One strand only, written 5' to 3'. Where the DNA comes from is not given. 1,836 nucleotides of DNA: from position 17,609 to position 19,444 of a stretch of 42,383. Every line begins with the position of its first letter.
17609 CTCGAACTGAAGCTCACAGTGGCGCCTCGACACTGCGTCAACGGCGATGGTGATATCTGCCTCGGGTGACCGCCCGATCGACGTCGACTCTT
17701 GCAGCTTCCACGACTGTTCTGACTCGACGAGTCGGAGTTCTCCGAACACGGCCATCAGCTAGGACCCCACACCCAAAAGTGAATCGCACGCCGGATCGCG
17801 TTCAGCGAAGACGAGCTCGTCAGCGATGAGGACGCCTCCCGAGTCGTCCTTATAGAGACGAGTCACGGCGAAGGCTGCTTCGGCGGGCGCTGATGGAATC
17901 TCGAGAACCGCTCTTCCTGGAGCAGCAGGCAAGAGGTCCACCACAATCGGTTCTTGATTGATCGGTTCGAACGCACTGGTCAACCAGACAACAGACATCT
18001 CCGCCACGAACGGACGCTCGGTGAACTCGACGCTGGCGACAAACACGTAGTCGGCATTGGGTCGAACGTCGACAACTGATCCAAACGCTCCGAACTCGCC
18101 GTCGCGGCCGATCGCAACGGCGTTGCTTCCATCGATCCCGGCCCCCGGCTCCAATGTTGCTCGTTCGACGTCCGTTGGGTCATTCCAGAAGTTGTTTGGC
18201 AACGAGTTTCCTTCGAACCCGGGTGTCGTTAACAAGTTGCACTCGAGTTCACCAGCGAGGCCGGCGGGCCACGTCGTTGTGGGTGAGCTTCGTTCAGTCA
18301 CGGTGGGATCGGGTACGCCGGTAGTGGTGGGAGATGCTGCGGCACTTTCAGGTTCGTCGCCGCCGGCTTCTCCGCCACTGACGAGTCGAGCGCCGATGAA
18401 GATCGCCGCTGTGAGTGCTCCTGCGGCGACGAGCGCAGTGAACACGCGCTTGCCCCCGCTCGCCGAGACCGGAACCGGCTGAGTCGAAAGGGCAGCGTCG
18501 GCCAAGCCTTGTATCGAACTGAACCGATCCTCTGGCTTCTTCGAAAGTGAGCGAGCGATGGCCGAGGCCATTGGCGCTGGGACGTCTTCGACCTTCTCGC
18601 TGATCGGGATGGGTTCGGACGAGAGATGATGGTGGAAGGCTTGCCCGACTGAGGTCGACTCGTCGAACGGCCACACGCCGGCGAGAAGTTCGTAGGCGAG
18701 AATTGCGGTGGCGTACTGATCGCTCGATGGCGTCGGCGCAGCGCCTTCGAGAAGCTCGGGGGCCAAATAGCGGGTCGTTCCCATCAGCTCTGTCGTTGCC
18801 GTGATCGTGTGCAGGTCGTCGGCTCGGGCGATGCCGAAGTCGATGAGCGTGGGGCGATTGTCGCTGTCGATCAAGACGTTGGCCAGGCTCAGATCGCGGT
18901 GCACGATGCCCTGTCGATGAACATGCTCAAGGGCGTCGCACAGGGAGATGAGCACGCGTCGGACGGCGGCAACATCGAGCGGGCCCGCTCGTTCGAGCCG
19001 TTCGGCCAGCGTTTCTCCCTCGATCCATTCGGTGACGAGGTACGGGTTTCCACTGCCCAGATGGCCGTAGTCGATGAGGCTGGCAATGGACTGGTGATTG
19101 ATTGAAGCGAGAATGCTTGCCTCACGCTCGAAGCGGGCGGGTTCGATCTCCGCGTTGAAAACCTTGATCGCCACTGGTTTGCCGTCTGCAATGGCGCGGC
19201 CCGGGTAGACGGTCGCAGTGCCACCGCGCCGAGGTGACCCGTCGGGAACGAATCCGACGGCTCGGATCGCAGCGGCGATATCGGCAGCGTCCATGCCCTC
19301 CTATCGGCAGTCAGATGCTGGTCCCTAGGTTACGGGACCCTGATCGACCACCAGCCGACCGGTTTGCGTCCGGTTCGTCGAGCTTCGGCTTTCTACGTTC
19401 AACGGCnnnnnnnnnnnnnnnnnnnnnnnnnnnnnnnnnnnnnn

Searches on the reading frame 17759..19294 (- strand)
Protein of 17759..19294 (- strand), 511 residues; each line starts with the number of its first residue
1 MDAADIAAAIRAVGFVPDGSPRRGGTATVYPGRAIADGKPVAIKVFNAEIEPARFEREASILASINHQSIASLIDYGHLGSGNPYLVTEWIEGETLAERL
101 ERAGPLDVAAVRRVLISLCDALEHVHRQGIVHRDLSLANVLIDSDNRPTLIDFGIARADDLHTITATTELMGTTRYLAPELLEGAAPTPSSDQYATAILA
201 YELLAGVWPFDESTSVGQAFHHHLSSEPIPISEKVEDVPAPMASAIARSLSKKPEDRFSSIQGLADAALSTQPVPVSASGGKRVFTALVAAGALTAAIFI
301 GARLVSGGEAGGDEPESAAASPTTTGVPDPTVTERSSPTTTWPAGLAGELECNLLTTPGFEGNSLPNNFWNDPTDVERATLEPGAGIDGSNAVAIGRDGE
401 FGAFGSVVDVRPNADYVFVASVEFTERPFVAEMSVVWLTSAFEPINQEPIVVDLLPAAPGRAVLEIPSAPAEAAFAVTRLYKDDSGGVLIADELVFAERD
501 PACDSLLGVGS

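Call 39: search_protein_families(library=pfam, proteins=[window:17759-19294:-], max_evalue=0.001)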
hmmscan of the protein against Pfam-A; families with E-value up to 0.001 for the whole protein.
window:17759-19294:- (511 aa): 7 families
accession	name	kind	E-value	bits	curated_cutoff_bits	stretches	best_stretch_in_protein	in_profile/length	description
PF00069.31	Pkinase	-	5.8e-41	141.1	31.7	1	23-264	9-258/263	Protein kinase domain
PF07714.23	PK_Tyr_Ser-Thr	-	1e-27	97.5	23.1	1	25-258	11-249/258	Protein tyrosine and serine/threonine kinase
PF01636.29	APH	-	1.7e-09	38.2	23.2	1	127-162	167-203/239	Phosphotransferase enzyme family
PF03109.22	ABC1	-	2.6e-08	33.8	22.9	1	83-166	142-224/244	ABC1 atypical kinase-like domain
PF17667.7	Pkinase_fungal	-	1e-05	24.9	24.1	1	115-185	292-368/387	Fungal protein kinase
PF19974.5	TCAD9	-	0.00022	21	40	1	112-156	285-324/429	Ternary complex associated domain 9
PF01163.29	RIO1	-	0.00042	20.4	22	0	87-154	84-149/187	RIO domain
